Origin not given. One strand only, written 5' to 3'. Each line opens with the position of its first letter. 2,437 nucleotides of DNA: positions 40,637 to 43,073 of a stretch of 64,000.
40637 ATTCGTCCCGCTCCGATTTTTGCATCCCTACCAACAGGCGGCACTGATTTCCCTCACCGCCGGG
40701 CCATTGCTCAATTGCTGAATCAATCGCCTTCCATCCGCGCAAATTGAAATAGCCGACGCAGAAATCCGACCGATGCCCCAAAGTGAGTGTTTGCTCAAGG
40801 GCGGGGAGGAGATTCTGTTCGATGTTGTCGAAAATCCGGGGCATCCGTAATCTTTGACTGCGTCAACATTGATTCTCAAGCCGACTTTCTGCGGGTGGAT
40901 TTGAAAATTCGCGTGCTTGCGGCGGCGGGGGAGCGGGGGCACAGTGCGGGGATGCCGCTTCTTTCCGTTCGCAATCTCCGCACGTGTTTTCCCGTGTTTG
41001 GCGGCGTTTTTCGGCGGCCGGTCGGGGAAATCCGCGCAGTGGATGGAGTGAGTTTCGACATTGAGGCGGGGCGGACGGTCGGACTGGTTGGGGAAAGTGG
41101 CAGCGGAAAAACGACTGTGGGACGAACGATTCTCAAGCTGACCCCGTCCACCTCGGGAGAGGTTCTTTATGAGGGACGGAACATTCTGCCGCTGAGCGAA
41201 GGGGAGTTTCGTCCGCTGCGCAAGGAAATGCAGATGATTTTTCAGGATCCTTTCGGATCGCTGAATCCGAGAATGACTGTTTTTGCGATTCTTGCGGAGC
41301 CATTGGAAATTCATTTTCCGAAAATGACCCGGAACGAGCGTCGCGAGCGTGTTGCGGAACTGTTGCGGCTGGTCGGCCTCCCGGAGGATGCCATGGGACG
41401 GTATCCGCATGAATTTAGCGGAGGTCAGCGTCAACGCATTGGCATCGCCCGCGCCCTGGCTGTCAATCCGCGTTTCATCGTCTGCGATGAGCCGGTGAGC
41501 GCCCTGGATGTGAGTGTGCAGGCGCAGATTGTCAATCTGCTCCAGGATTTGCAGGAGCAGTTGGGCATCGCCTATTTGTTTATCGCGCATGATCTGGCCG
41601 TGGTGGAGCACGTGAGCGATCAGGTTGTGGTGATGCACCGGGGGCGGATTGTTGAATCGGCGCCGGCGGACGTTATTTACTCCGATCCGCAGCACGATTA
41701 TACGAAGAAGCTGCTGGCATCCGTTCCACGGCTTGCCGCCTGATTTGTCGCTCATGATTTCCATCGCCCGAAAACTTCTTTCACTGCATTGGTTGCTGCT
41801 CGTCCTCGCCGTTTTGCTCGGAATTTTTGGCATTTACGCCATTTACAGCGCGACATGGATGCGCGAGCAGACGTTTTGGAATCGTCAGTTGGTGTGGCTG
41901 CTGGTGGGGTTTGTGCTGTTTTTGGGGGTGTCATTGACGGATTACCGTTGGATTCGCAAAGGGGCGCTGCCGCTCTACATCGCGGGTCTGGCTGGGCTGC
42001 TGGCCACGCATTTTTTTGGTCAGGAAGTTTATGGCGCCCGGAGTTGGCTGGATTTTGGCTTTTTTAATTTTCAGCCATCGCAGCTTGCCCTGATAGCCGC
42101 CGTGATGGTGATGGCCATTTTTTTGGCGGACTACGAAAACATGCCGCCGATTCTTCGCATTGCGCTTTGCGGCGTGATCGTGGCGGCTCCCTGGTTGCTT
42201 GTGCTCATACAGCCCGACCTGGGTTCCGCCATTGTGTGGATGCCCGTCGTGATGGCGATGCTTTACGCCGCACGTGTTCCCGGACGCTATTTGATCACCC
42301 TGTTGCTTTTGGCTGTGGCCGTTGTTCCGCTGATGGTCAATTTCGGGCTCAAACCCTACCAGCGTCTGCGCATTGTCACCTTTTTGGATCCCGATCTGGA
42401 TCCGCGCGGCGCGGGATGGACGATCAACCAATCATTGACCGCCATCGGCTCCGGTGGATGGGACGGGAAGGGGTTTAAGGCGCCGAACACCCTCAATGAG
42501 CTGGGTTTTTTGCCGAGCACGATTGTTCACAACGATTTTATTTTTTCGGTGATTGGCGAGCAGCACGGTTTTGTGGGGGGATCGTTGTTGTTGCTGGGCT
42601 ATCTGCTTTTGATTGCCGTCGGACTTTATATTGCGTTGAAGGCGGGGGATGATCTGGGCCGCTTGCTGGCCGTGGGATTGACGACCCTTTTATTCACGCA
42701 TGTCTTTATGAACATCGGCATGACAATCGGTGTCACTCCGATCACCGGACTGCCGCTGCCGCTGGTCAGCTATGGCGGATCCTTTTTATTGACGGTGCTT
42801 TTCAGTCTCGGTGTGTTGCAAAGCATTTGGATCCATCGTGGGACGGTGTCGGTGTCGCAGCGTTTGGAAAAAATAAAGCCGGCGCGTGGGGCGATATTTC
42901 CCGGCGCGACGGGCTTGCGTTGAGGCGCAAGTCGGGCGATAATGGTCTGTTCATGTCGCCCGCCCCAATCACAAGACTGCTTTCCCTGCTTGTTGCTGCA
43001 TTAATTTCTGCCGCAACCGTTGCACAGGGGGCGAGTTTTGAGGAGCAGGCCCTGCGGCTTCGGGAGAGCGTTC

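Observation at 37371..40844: HKD-SNF2 fusion with a CxxC-x10-CxxC insert and an unassigned ~290-aa C-terminal region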

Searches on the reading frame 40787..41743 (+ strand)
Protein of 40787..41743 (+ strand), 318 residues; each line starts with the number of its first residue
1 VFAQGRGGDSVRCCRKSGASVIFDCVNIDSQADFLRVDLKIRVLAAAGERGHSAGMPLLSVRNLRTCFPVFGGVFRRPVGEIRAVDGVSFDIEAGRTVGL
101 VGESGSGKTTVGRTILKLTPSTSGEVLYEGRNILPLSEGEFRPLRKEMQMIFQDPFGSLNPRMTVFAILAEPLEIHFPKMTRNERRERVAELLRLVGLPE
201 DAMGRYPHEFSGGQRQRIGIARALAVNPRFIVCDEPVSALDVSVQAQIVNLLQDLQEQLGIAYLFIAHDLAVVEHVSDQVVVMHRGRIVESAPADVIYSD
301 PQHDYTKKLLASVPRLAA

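Call 13: search_protein_families(library=pfam, proteins=[window:40787-41743:+], max_evalue=0.001)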
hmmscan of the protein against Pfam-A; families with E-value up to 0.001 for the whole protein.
window:40787-41743:+ (318 aa): 5 families
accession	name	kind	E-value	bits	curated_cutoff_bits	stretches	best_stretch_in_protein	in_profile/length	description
PF00005.33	ABC_tran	-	1.3e-32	113.7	25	1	86-237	2-136/137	ABC transporter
PF08352.17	oligo_HPY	-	2.7e-05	24.9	27.1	1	289-317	1-29/65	Oligopeptide/dipeptide transporter, C-terminal region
PF13304.12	AAA_21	-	0.0002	22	27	0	204-259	232-289/304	AAA domain, putative AbiEii toxin, Type IV TA system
PF02463.25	SMC_N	-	0.00025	21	40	1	97-284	26-213/220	RecF/RecN/SMC N terminal domain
PF13401.12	AAA_22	-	0.00074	20.3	27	0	100-258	10-113/130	AAA domain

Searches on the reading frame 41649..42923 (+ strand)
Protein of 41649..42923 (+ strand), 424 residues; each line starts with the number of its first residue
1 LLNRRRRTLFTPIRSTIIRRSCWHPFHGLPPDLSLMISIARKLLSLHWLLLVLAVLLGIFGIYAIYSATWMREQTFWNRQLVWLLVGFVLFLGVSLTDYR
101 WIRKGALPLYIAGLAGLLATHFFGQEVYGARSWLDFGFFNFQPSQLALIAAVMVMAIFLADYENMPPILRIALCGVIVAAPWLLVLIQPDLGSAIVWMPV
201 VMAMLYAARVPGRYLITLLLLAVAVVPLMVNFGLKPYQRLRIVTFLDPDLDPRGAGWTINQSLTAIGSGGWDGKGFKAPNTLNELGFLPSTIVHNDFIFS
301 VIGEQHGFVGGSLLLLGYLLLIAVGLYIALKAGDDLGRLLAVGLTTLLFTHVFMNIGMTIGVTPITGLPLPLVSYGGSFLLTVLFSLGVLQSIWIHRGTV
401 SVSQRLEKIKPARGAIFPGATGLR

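Call 13: search_protein_families(library=pfam, proteins=[window:41649-42923:+], max_evalue=0.001)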
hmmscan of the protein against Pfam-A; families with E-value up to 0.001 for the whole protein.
window:41649-42923:+ (424 aa): 1 family
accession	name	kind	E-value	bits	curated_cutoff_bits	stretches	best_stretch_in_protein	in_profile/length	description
PF01098.24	FTSW_RODA_SPOVE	-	1.4e-82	278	26.4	1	48-395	2-352/356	Cell cycle protein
